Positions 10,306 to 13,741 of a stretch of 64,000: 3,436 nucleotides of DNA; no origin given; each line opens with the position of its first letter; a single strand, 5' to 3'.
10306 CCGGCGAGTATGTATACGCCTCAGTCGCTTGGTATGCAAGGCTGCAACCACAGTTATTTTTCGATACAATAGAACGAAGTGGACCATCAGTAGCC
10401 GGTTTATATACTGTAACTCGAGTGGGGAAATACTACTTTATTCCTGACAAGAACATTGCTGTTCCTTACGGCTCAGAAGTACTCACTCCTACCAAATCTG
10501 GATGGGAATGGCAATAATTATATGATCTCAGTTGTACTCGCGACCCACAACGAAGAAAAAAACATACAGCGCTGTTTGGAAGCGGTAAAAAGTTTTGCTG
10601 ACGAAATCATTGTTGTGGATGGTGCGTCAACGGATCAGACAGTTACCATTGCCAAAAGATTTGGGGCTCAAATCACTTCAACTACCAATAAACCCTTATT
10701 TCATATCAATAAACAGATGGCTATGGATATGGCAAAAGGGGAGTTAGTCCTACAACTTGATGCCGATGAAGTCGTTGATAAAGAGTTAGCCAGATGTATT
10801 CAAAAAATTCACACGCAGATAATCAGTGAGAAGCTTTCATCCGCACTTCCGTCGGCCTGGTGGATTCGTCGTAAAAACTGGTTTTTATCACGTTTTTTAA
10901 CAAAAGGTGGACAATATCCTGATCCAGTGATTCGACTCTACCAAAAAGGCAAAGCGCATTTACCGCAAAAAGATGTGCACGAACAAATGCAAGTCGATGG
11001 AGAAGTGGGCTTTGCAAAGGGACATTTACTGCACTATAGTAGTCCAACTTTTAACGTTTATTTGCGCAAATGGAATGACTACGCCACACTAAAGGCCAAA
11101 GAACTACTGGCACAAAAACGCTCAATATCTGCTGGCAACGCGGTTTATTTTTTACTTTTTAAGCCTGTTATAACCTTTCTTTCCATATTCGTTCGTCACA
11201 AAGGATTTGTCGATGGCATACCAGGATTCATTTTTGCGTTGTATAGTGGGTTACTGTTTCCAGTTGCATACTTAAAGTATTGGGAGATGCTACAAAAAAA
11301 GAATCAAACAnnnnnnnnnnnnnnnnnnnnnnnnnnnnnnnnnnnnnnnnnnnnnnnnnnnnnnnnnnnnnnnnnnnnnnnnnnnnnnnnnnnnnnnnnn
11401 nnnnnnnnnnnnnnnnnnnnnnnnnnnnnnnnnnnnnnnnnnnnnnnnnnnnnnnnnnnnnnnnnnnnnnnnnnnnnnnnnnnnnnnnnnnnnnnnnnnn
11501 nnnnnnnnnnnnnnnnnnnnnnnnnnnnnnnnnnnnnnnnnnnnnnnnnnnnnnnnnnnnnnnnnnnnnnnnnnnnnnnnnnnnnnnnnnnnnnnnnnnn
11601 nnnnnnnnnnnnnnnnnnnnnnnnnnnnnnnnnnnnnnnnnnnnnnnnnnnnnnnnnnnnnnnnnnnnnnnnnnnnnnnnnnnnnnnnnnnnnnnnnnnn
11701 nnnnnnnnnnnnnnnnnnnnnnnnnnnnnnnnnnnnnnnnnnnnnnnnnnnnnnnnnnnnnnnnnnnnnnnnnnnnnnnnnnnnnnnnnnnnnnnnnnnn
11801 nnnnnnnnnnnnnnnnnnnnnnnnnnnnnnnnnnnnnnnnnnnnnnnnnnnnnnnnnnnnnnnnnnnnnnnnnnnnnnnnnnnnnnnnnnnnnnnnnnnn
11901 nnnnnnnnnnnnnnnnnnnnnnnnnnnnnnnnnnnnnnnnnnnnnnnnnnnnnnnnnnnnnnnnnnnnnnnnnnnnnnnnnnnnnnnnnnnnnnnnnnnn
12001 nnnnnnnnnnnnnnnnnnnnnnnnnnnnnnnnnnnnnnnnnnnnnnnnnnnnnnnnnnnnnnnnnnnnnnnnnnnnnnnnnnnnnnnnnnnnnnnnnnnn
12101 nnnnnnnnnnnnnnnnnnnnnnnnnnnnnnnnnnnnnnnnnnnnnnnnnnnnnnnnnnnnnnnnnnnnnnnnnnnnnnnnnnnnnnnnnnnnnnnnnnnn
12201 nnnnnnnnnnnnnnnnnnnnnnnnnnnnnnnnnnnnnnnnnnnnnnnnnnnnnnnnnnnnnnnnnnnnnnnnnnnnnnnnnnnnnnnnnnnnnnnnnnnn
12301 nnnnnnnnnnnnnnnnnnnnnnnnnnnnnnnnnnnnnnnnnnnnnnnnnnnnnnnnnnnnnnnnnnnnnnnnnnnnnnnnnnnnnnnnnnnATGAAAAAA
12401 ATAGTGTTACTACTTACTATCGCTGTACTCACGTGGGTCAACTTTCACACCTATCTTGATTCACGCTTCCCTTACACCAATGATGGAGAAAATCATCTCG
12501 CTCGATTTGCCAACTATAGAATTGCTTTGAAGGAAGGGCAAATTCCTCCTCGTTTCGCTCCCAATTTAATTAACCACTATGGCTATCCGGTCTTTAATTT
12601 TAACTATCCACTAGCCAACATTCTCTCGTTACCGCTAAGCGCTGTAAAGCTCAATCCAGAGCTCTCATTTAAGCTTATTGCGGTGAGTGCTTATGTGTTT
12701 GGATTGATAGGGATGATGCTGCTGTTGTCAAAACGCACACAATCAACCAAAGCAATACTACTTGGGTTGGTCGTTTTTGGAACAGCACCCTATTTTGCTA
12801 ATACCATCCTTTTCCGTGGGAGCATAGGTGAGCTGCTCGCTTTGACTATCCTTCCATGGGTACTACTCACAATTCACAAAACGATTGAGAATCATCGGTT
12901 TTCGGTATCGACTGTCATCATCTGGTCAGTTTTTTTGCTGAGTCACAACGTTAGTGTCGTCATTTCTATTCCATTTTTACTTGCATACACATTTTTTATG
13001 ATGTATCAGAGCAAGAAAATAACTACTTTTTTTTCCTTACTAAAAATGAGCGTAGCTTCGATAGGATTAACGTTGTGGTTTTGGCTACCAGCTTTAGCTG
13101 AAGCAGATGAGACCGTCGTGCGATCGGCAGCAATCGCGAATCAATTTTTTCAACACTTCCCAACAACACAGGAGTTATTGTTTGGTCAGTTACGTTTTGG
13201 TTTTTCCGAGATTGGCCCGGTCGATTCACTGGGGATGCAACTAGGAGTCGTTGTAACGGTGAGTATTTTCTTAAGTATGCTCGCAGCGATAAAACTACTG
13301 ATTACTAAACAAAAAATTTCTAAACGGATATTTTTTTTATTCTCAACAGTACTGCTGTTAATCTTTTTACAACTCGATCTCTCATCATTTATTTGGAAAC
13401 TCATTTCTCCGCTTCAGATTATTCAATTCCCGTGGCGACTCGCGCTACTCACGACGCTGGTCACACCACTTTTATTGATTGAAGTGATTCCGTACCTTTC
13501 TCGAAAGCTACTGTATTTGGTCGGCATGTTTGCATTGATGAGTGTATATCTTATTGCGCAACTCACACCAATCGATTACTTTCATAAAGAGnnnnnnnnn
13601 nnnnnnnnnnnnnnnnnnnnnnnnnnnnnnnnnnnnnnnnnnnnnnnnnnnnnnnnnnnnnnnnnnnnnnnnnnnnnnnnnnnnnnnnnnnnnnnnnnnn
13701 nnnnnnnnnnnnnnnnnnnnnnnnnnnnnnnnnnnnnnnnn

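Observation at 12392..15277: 961-aa giant membrane protein made of two different GT-C-like halves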

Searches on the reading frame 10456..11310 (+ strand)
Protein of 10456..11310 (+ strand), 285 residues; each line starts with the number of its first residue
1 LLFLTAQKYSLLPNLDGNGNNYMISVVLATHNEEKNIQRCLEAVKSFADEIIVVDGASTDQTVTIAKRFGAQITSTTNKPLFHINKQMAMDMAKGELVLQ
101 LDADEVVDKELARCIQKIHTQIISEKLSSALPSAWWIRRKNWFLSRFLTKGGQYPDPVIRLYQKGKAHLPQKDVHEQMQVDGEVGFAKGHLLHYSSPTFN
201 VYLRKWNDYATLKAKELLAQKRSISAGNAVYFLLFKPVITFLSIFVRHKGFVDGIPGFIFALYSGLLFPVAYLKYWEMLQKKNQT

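Call 7: search_protein_families(library=pfam, proteins=[window:10456-11310:+], max_evalue=0.01)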
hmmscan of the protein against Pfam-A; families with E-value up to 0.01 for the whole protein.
window:10456-11310:+ (285 aa): 2 families
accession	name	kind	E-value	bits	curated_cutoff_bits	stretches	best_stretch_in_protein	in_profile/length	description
PF00535.33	Glycos_transf_2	-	2.7e-18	66.9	23.3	1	25-119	1-104/168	Glycosyl transferase family 2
PF13704.12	Glyco_tranf_2_4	-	7.4e-05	23.6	27.5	1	31-108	1-85/98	Glycosyl transferase family 2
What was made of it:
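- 10456..11313 (+): Conserved upstream GT2 (soluble GT-A type), part of the conserved gene string. Pfam PF00535 (call 7).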

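Call 46: search_protein_families(library=ncbifam, proteins=[window:10456-11310:+], max_evalue=0.00001)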
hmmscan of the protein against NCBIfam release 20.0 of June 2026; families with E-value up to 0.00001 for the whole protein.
window:10456-11310:+ (285 aa): 7 families
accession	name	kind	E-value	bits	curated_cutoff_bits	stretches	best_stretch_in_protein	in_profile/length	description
TIGR04283.1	glyco_like_mftF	equivalog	5.9e-13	48.9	182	1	24-119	1-97/221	TIGR04283 family arsenosugar biosynthesis glycosyltransferase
TIGR04195.1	S_glycosyl_SunS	equivalog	1.2e-10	40.8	350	1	24-117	59-153/421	SunS family peptide S-glycosyltransferase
NF010496.0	PRK13915.1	equivalog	3.2e-10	39.6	262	1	18-78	27-93/307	glucosyl-3-phosphoglycerate synthase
TIGR04182.1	glyco_TIGR04182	equivalog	1.9e-08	34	325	1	24-110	2-88/293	S-layer glycoprotein N-glycosyltransferase AglJ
NF007482.0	PRK10073.1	equivalog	1.2e-07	31.1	423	1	22-115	6-106/334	glycosyltransferase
TIGR03937.1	PgaC_IcaA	equivalog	2.3e-06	26.8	422.3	1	20-114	43-145/407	poly-beta-1,6-N-acetyl-D-glucosamine synthase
NF050050.1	ProtGlycPglI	equivalog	3.4e-06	26.6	500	1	23-119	3-109/306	GalNAc(5)-diNAcBac-PP-undecaprenol beta-1,3-glucosyltransferase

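Call 69: search_solved_structures(query=window:10456-11310:+, max_evalue=0.001)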
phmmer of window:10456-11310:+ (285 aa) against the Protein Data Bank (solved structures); distinct sequences matched with E-value up to 0.001: 12.
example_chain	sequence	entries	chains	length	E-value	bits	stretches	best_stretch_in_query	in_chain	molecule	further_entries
22ao_A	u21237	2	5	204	3.1e-12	49.7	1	23-121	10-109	GmaR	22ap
7msp_A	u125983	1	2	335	9.5e-07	31.7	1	25-118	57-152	SPbeta prophage-derived glycosyltransferase SunS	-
9omh_A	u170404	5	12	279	9.7e-07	31.6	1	19-111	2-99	Glycosyltransferase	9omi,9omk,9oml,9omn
9omm_A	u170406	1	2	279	1e-06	31.5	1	19-111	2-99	Glycosyltransferase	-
7msn_A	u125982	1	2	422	1.3e-06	31.2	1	25-118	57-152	SPbeta prophage-derived glycosyltransferase SunS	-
9omj_A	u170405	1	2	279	1.4e-06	31.1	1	21-111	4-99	Glycosyltransferase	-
7msk_A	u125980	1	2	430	2.4e-06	30.3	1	26-120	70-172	Glyco_trans_2-like domain-containing protein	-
6p61_A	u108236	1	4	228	4.4e-06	29.5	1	24-117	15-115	Glycosyltransferase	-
5tze_C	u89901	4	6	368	1.5e-05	27.7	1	24-113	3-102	Glycosyl transferase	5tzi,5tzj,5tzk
5tz8_A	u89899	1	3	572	3.2e-05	26.6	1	24-113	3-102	Glycosyl transferase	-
3bcv_A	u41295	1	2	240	0.00068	22.3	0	24-117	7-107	Putative glycosyltransferase protein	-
8vh7_A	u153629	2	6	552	0.00099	21.8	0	16-115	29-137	Heparosan synthase B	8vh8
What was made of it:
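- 10456..11313 (+): Best PDB matches are GmaR and SunS (call 69)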

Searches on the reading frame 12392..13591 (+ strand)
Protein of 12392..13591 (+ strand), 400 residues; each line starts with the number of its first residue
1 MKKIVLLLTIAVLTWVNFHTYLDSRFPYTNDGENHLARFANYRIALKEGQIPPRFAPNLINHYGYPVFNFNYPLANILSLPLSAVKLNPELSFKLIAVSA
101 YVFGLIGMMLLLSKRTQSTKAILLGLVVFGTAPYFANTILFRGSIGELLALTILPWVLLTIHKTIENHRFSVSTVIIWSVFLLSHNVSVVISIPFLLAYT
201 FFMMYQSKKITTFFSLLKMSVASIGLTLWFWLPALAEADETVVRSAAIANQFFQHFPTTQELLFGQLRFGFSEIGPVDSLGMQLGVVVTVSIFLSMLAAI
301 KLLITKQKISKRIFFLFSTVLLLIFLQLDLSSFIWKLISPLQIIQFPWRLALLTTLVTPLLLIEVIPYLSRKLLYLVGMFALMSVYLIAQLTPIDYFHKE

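Call 5: search_protein_families(library=pfam, proteins=[window:12392-13591:+], max_evalue=1)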
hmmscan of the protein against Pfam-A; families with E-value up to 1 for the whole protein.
window:12392-13591:+ (400 aa): 0 families

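Call 6: search_protein_families(library=ncbifam, proteins=[window:12392-13591:+], max_evalue=1)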
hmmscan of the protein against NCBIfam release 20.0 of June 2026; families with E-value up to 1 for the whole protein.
window:12392-13591:+ (400 aa): 0 families
